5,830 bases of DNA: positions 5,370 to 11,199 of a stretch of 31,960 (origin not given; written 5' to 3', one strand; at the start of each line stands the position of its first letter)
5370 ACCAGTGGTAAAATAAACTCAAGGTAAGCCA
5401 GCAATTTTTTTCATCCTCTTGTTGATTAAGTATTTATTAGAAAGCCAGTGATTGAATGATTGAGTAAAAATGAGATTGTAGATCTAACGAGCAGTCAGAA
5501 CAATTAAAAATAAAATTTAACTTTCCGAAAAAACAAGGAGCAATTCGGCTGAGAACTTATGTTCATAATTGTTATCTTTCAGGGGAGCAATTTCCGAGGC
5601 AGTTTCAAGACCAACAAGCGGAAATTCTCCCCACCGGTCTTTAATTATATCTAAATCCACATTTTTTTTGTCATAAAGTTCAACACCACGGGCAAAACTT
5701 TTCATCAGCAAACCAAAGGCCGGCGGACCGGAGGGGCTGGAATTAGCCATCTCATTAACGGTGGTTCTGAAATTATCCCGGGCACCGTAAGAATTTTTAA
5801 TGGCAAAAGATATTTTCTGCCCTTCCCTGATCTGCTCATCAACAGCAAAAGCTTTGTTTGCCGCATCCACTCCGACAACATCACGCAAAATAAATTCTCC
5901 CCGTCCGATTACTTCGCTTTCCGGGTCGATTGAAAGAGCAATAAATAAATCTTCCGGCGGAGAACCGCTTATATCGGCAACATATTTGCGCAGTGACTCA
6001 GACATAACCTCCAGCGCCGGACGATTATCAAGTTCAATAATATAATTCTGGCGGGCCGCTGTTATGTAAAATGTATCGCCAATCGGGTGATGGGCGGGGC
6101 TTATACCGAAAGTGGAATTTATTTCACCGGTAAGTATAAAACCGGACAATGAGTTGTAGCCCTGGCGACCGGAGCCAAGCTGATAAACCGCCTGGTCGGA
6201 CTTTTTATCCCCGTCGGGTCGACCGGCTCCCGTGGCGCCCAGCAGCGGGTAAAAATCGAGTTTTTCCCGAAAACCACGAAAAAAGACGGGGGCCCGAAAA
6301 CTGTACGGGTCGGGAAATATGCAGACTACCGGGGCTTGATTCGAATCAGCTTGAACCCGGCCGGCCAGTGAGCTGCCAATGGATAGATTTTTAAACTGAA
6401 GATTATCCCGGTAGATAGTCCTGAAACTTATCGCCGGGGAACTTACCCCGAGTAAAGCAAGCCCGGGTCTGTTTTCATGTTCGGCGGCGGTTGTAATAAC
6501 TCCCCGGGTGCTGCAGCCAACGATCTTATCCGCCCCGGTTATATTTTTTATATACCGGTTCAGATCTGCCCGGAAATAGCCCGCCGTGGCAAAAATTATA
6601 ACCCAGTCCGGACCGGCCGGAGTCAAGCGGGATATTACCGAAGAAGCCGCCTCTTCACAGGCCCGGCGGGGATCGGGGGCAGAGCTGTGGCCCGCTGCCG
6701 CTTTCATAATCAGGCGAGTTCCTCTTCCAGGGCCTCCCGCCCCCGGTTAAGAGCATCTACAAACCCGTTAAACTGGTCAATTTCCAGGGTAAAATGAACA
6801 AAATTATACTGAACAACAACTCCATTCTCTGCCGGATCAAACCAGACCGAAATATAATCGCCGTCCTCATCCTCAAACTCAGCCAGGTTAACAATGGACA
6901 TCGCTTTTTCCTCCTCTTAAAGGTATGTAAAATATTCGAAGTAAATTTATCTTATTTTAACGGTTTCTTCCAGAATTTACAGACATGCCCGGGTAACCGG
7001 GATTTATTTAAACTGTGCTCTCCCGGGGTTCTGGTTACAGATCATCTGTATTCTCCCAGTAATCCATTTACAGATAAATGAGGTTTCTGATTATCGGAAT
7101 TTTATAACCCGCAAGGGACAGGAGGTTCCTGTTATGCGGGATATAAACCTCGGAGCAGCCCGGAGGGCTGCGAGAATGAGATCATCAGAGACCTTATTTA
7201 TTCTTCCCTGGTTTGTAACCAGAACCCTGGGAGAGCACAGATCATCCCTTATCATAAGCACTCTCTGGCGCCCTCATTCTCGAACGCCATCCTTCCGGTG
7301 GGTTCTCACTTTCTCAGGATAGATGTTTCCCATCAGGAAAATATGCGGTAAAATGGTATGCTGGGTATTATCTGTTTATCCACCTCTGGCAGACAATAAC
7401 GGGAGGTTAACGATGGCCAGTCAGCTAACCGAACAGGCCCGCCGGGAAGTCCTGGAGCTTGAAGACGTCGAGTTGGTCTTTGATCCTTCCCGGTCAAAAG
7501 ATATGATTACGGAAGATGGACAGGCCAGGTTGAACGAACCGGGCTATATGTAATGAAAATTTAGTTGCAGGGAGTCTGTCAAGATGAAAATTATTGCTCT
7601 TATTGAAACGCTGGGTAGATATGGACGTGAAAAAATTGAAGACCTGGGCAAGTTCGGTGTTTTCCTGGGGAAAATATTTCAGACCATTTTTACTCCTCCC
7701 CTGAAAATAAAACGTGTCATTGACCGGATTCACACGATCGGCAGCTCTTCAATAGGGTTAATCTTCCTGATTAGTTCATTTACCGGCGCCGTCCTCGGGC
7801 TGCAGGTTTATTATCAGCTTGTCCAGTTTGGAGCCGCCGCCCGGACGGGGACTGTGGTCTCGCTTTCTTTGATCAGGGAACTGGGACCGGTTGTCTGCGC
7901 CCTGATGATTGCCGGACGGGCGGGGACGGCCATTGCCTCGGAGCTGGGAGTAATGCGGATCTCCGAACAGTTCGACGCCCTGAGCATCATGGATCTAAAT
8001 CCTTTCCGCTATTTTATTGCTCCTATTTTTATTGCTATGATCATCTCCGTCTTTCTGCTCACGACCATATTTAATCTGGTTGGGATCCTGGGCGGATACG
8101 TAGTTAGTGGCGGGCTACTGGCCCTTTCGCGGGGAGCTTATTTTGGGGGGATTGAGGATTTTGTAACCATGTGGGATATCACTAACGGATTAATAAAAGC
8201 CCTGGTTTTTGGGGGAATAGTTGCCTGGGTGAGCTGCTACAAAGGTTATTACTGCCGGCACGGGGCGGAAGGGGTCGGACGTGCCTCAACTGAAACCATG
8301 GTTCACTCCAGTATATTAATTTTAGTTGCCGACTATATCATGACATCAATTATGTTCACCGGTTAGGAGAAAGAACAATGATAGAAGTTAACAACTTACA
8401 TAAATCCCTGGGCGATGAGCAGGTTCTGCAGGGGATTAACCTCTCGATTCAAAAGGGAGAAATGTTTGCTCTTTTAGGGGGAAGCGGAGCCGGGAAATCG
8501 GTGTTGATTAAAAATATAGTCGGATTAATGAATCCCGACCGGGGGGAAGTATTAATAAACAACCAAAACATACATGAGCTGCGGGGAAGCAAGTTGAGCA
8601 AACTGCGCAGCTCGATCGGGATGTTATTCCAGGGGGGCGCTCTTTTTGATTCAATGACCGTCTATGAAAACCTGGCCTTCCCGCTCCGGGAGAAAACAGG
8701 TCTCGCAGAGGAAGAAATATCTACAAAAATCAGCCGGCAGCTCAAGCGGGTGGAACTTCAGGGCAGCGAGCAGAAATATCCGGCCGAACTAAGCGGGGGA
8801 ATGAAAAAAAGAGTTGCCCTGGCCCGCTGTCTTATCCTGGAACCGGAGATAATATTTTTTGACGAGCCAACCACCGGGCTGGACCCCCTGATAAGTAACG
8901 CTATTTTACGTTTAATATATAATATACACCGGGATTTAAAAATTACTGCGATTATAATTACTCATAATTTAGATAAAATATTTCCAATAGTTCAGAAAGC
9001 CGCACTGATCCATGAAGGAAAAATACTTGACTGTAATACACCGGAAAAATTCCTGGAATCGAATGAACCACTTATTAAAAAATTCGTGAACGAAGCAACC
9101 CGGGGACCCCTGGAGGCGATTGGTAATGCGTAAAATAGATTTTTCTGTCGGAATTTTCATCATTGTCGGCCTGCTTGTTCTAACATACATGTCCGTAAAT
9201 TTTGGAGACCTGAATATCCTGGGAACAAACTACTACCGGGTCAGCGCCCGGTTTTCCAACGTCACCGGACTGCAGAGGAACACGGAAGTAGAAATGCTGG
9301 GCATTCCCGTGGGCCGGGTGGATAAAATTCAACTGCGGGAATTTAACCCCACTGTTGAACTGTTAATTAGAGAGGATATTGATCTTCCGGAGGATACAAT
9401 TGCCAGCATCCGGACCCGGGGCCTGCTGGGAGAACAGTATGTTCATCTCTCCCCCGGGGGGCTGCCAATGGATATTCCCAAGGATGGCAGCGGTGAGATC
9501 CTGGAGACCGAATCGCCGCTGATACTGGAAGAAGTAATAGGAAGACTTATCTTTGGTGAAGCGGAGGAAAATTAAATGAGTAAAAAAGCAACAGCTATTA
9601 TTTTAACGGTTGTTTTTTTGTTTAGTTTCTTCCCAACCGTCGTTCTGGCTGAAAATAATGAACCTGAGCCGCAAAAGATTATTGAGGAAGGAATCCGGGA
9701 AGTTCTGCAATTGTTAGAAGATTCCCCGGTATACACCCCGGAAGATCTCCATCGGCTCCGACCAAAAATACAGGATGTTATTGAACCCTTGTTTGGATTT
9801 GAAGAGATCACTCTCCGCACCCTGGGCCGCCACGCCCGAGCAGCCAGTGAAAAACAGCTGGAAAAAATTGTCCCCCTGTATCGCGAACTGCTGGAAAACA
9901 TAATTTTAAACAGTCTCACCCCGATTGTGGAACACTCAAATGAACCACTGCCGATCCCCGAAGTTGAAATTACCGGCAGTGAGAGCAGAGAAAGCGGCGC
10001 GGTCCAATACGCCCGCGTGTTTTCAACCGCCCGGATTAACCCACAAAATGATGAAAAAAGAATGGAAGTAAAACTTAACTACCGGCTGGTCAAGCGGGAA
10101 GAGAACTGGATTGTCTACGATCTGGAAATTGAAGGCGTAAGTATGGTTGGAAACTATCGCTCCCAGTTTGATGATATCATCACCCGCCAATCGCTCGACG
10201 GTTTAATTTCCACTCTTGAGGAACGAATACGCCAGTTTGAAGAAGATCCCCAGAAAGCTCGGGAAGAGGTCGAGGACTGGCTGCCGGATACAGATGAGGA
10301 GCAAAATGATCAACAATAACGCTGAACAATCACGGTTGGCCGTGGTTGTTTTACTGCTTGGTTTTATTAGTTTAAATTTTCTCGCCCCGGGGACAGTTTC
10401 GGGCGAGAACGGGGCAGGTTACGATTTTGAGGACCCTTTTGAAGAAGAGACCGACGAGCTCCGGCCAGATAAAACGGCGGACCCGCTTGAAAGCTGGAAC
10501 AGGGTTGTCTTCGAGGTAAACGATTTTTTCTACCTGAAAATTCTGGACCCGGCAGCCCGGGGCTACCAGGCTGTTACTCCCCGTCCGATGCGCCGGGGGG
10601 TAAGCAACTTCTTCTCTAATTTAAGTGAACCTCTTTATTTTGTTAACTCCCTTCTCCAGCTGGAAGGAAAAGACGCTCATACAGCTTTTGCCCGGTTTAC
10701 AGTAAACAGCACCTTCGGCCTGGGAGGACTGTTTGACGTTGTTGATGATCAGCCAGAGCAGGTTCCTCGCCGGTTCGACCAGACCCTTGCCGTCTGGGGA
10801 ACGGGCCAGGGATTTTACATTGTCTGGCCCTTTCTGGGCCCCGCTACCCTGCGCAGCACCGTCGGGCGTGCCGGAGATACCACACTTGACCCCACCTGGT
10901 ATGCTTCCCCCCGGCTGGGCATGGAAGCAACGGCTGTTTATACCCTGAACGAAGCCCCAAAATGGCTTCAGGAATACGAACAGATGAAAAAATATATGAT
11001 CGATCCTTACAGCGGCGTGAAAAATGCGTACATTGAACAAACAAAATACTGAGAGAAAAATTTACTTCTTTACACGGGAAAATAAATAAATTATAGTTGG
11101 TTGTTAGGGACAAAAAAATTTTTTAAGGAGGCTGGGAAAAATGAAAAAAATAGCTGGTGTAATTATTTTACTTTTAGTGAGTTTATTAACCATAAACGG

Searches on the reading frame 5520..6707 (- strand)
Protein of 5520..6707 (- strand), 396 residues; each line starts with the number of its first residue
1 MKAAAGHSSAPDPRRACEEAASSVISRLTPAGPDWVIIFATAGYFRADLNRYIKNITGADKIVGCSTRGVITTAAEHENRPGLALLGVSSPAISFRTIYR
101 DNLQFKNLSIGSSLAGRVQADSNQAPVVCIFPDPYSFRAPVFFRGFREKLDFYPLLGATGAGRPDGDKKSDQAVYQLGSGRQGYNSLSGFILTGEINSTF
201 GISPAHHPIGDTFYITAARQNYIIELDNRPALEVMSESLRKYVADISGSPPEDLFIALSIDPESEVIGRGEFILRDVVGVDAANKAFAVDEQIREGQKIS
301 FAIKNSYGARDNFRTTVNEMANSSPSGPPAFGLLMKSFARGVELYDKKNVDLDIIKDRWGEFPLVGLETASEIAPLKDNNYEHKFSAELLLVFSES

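Call 21: search_protein_families(library=pfam, proteins=[window:5520-6707:-], max_evalue=0.001)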
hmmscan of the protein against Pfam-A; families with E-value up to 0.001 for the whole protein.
window:5520-6707:- (396 aa): 2 families
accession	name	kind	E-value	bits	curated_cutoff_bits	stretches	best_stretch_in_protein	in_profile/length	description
PF08495.15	FIST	-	7.5e-20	72.1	23.2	1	34-229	1-189/189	FIST N domain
PF10442.14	FIST_C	-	9.3e-11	42.4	28.5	1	231-375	1-131/131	FIST C domain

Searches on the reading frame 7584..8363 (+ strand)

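Call 21: search_protein_families(library=pfam, proteins=[window:7584-8363:+], max_evalue=0.001)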
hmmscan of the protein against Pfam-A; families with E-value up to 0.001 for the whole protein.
window:7584-8363:+ (260 aa): 1 family
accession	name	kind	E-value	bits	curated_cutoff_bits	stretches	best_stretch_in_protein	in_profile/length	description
PF02405.21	MlaE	-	1.1e-75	254.3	22.5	1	46-255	2-211/212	Permease MlaE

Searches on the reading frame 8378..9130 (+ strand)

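Call 21: search_protein_families(library=pfam, proteins=[window:8378-9130:+], max_evalue=0.001)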
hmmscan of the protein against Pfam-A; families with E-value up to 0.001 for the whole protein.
window:8378-9130:+ (251 aa): 2 families
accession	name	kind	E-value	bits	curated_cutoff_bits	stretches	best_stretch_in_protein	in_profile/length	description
PF00005.33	ABC_tran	-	1.6e-35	123.1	25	1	17-166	1-137/137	ABC transporter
PF13304.12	AAA_21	-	5.8e-08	33.6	27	1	126-197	226-299/304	AAA domain, putative AbiEii toxin, Type IV TA system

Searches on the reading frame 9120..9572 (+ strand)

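Call 21: search_protein_families(library=pfam, proteins=[window:9120-9572:+], max_evalue=0.001)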
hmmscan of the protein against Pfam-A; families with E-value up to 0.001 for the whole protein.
window:9120-9572:+ (151 aa): 1 family
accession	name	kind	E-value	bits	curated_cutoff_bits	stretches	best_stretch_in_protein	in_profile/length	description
PF02470.25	MlaD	-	9.8e-21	74.2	25.1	1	38-113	2-81/81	MlaD protein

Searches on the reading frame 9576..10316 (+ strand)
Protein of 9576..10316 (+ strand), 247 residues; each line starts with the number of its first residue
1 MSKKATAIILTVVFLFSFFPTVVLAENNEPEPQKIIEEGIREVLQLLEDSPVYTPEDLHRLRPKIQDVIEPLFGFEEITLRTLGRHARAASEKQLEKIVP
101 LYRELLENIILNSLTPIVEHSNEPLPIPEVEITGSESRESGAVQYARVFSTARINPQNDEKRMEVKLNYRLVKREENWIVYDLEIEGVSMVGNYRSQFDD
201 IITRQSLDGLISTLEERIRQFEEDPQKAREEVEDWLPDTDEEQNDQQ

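Call 23: search_protein_families(library=pfam, proteins=[window:9576-10316:+], max_evalue=0.001)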
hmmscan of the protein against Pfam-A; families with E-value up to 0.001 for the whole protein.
window:9576-10316:+ (247 aa): 1 family
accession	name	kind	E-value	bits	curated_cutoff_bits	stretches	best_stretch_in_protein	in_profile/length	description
PF05494.18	MlaC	-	1.9e-28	99.8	26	1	40-216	4-166/166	MlaC protein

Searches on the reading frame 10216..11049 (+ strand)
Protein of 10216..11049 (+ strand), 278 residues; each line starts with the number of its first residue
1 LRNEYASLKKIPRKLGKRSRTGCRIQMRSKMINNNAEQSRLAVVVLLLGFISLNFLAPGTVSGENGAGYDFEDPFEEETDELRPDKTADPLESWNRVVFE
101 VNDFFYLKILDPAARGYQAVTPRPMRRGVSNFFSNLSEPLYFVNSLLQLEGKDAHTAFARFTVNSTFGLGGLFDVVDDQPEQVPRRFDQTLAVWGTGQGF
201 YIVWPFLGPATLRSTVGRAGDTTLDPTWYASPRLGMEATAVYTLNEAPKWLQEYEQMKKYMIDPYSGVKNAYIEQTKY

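Call 23: search_protein_families(library=pfam, proteins=[window:10216-11049:+], max_evalue=0.001)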
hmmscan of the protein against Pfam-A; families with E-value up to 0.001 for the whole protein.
window:10216-11049:+ (278 aa): 1 family
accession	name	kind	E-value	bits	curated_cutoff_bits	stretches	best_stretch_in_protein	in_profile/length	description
PF04333.18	MlaA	-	1.6e-63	214.3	25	1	88-277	2-193/195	MlaA lipoprotein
